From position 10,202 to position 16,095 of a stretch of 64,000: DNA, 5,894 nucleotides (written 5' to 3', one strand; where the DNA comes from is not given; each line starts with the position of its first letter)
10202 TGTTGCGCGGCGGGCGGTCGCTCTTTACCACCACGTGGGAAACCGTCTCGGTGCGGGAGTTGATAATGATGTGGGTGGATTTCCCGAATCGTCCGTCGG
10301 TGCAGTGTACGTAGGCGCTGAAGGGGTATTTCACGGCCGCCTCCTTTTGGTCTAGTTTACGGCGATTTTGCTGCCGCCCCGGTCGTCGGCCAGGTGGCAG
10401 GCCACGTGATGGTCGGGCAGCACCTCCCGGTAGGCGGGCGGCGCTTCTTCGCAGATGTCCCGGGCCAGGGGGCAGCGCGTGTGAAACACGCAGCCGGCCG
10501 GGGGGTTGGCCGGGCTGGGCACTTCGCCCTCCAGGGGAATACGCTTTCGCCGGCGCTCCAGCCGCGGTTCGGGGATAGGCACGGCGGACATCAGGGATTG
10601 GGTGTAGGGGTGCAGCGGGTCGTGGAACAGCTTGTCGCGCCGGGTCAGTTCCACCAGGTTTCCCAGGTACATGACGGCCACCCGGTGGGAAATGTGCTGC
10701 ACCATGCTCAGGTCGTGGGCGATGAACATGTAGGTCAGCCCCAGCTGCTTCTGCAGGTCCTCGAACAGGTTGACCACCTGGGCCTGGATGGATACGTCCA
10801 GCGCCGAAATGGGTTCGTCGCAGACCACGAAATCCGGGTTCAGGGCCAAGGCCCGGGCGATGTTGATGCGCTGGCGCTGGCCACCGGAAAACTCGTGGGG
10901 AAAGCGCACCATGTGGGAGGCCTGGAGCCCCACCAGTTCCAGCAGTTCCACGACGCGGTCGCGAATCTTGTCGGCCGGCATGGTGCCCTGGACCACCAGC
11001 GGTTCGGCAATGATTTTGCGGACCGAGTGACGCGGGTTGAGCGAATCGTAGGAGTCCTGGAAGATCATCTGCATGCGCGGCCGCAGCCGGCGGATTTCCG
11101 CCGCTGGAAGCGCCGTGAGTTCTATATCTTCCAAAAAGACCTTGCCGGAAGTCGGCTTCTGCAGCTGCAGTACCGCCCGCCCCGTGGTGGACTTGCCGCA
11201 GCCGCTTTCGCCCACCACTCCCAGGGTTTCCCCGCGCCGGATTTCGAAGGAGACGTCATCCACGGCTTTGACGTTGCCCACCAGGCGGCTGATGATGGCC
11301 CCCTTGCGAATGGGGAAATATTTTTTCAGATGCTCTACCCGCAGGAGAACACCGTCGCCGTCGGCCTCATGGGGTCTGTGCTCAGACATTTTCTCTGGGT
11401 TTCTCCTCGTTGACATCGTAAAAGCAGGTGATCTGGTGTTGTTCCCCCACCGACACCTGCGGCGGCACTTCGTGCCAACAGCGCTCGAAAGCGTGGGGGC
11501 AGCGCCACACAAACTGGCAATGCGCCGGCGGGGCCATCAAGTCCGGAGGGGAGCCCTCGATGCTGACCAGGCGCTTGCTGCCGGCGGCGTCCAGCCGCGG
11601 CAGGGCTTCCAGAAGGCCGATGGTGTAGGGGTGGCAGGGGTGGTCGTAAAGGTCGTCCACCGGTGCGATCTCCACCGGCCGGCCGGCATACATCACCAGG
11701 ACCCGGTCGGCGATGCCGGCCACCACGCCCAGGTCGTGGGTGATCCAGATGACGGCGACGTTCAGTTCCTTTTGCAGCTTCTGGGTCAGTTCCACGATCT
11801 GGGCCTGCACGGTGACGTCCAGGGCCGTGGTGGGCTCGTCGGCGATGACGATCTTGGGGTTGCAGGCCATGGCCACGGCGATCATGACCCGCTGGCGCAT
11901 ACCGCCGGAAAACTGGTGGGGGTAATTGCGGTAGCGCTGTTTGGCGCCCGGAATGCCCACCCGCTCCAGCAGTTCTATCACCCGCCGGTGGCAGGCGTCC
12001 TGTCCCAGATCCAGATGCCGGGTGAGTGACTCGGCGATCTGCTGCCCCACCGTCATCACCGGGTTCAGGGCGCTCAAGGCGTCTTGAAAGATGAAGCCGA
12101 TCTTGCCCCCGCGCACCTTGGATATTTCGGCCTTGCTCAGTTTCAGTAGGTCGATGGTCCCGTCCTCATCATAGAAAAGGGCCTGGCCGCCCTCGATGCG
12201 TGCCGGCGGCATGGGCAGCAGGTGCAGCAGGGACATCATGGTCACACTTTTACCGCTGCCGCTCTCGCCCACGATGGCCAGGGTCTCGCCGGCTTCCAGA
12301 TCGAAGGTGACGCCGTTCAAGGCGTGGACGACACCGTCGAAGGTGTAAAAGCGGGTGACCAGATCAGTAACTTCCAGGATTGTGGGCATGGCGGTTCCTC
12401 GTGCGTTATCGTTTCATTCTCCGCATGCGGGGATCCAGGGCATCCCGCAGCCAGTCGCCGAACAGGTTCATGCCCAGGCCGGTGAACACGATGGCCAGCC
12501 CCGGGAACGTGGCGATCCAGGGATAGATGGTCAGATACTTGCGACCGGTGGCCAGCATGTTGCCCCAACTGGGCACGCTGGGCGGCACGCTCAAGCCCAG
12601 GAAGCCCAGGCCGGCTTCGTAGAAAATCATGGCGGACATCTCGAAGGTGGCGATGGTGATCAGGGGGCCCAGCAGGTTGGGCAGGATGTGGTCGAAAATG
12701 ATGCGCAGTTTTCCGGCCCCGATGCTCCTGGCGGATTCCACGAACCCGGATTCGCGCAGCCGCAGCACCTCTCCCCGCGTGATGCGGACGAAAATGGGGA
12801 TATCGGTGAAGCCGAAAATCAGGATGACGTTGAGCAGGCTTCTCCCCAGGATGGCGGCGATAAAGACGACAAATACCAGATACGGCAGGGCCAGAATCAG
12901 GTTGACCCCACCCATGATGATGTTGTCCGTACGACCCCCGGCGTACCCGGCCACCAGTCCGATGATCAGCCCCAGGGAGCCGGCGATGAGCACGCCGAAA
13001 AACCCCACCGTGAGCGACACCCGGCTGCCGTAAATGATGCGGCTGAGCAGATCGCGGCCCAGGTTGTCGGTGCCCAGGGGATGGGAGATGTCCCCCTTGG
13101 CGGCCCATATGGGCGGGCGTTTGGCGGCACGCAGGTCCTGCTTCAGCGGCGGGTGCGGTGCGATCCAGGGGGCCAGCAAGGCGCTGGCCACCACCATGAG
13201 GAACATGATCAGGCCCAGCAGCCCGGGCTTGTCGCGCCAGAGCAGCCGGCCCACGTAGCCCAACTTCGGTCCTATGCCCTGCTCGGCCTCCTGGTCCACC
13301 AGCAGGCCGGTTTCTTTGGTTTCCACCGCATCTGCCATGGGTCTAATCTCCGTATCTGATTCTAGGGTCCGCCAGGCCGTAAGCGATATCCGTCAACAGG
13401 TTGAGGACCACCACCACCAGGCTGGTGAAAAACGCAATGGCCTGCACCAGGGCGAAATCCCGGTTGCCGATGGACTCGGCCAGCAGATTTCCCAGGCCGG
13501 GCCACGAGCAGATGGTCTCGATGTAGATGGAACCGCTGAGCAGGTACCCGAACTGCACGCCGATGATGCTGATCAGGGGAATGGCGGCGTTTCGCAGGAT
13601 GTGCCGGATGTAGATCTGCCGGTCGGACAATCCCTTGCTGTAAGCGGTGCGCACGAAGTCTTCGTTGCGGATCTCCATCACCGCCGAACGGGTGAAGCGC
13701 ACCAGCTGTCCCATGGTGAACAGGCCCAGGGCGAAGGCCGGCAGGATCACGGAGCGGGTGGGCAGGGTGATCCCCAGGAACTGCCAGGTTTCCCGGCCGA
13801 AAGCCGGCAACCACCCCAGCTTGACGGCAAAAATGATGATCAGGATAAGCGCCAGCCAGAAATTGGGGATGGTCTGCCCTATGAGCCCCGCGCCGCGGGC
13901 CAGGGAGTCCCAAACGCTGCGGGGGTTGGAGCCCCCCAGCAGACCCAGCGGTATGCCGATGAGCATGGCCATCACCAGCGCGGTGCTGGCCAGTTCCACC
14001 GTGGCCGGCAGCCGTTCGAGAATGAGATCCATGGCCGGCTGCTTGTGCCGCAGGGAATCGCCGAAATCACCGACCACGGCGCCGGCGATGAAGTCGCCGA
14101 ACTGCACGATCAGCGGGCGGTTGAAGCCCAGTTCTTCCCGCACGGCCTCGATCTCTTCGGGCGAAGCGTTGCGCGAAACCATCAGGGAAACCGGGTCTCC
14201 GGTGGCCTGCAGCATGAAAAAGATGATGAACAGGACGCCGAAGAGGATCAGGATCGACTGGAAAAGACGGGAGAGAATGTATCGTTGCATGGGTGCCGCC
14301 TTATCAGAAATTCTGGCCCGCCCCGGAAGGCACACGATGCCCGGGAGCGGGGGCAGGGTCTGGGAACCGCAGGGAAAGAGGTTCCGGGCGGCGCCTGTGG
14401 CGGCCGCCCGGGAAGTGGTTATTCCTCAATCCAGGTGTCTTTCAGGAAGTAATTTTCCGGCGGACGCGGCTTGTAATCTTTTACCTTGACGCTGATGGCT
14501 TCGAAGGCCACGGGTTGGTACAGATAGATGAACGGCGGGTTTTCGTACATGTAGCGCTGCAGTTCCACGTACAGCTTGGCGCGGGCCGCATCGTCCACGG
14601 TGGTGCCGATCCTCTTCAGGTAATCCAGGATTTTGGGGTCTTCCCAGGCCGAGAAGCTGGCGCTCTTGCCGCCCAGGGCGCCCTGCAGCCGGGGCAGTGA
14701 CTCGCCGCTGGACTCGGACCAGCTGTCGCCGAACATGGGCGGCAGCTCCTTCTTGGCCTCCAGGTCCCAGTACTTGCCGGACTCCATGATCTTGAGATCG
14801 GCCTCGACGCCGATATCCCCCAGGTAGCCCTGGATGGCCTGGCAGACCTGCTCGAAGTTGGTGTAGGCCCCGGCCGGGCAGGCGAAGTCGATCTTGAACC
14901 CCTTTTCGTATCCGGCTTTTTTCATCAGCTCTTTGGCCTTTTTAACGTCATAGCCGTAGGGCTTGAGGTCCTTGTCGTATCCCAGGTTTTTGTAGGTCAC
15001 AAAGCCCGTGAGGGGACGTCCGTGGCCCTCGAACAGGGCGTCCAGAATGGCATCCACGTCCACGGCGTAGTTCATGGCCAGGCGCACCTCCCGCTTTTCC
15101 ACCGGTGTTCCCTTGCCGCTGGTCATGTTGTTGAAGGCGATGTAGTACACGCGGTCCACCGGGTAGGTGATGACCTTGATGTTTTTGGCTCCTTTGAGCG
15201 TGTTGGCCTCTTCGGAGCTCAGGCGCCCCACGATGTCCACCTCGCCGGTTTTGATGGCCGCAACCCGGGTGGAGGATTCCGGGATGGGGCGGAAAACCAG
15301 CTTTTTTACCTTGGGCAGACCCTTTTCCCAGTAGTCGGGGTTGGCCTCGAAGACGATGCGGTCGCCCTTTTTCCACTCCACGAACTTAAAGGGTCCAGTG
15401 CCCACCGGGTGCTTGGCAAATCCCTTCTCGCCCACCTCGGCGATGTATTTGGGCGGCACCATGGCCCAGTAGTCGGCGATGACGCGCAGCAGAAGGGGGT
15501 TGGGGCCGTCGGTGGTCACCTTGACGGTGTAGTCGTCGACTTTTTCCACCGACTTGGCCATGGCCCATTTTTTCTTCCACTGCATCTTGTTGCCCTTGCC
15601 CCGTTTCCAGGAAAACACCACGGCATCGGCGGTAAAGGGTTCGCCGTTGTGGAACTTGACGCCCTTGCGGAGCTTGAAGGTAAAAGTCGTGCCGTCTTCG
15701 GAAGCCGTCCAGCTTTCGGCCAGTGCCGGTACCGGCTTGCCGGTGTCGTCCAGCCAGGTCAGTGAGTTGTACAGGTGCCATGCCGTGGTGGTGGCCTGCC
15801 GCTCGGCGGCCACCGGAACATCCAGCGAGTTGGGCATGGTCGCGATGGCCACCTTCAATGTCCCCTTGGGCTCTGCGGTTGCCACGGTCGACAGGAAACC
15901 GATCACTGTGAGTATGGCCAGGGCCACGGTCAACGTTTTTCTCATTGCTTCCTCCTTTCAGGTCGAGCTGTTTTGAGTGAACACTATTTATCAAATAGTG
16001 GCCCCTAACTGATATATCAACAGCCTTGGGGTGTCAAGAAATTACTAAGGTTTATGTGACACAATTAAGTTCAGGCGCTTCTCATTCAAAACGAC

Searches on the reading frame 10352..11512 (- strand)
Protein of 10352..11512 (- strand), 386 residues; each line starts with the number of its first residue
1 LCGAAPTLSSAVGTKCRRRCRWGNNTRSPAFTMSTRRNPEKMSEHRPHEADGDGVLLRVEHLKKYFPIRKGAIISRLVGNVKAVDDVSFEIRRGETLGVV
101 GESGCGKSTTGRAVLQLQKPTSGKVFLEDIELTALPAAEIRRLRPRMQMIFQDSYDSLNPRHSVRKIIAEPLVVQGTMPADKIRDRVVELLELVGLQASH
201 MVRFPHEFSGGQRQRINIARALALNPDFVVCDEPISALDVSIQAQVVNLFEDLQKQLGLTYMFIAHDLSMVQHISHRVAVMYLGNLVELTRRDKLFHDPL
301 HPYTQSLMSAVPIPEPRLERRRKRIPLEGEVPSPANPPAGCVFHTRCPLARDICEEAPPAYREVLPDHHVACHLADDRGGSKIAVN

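Call 12: search_protein_families(library=pfam, proteins=[window:10352-11512:-], max_evalue=0.00001)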
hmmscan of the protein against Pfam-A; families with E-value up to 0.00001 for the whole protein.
window:10352-11512:- (386 aa): 2 families
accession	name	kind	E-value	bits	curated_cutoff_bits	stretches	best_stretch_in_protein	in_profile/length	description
PF00005.33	ABC_tran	-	2.3e-31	109.7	25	1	85-235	2-136/137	ABC transporter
PF08352.17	oligo_HPY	-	8.6e-20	71.3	27.1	1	287-354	1-65/65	Oligopeptide/dipeptide transporter, C-terminal region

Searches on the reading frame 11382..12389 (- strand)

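Call 12: search_protein_families(library=pfam, proteins=[window:11382-12389:-], max_evalue=0.00001)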
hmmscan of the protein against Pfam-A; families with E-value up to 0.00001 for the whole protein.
window:11382-12389:- (335 aa): 3 families
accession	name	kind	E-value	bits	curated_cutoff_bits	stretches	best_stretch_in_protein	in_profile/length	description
PF00005.33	ABC_tran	-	3.8e-29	102.5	25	1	24-188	1-137/137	ABC transporter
PF08352.17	oligo_HPY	-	5.9e-18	65.5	27.1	1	239-304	1-65/65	Oligopeptide/dipeptide transporter, C-terminal region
PF02463.25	SMC_N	-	3.6e-06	27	40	1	36-220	26-201/220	RecF/RecN/SMC N terminal domain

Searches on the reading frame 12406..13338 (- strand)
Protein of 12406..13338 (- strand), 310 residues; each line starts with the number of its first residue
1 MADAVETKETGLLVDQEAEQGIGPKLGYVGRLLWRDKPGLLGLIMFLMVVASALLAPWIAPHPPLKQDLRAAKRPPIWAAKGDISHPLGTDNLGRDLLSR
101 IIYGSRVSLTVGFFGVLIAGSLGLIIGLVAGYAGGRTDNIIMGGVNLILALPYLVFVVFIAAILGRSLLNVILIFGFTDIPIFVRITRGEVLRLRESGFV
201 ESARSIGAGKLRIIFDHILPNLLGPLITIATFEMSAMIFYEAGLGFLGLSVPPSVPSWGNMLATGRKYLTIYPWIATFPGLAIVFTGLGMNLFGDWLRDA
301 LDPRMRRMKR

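Call 12: search_protein_families(library=pfam, proteins=[window:12406-13338:-], max_evalue=0.00001)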
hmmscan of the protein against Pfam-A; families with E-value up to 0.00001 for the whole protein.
window:12406-13338:- (310 aa): 2 families
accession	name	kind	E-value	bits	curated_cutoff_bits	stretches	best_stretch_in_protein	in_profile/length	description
PF00528.27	BPD_transp_1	-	7.3e-30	104.5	26.4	1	123-307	1-184/184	Binding-protein-dependent transport system inner membrane component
PF12911.12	OppC_N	-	1.5e-08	34.8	23.9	1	31-76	8-53/53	N-terminal TM domain of oligopeptide transport permease C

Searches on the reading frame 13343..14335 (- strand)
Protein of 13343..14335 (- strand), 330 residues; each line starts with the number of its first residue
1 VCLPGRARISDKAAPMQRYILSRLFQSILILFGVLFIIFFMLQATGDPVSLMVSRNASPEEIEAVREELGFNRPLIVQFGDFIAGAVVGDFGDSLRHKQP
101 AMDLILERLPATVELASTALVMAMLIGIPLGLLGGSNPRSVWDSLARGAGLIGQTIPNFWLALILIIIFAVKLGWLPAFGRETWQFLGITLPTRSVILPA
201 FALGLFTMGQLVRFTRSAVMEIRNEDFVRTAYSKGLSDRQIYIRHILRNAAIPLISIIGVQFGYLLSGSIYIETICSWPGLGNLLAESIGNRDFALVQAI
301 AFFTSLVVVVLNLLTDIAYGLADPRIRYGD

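Call 12: search_protein_families(library=pfam, proteins=[window:13343-14335:-], max_evalue=0.00001)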
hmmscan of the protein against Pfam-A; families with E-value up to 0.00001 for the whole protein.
window:13343-14335:- (330 aa): 2 families
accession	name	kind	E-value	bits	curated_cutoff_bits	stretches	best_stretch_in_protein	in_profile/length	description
PF00528.27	BPD_transp_1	-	4.9e-41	140.9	26.4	1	127-327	1-183/184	Binding-protein-dependent transport system inner membrane component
PF19300.4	BPD_transp_1_N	-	7.6e-15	55.5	23.8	1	16-116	1-114/114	Binding-prot-dependent transport system membrane comp, N-term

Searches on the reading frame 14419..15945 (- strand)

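Call 12: search_protein_families(library=pfam, proteins=[window:14419-15945:-], max_evalue=0.00001)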
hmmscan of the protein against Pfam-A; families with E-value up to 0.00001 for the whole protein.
window:14419-15945:- (508 aa): 1 family
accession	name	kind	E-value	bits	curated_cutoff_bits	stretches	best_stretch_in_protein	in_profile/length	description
PF00496.27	SBP_bac_5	-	1.8e-105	353.6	32.4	1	70-425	1-362/368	Bacterial extracellular solute-binding proteins, family 5 Middle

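Call 50: search_protein_families(library=ncbifam, proteins=[window:14419-15945:-], max_evalue=0.001)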
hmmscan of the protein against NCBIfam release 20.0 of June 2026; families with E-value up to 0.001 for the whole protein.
window:14419-15945:- (508 aa): 11 families
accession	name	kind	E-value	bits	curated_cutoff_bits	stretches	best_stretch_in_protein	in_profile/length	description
NF011942.0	PRK15413.1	equivalog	1.3e-64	218.8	594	1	4-476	8-481/512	glutathione ABC transporter substrate-binding protein GsiB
NF045467.1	Opp4A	equivalog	5.5e-56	189.9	650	1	25-494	32-544/556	oligopeptide ABC transporter substrate-binding protein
NF043070.1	DppA_dipep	equivalog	1.5e-53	182.2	1005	1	58-502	60-530/535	dipeptide ABC transporter periplasmic-binding protein DppA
TIGR02294.1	nickel_nikA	equivalog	3.6e-49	167.6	393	1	58-409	35-401/501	nickel ABC transporter substrate-binding protein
NF045468.1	Opp5A_nikA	equivalog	3e-48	164.5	600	1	59-348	45-320/488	nickel ABC transporter substrate-binding protein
NF047575.1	opine_bind_CntA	exception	2.1e-40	138.8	800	1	59-349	66-363/535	staphylopine-dependent metal ABC transporter substrate-binding lipoprotein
NF011689.0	PRK15109.1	equivalog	7.9e-33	113.9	560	1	53-488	60-520/547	ABC transporter substrate-binding protein SapA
TIGR04028.1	SBP_KPN_01854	hypoth_equivalog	5.8e-28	97.7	468.5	1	62-349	34-334/509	TIGR04028 family ABC transporter substrate-binding protein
NF011684.0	PRK15104.1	equivalog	6.4e-28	97.8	947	1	50-479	61-512/543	oligopeptide ABC transporter substrate-binding protein OppA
NF007287.0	PRK09755.1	equivalog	5.8e-23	81.5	1098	1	26-489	31-514/535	ABC transporter substrate-binding protein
NF010149.0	PRK13626.1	equivalog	2.3e-10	39.7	476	1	46-205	138-289/552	HTH-type transcriptional regulator SgrR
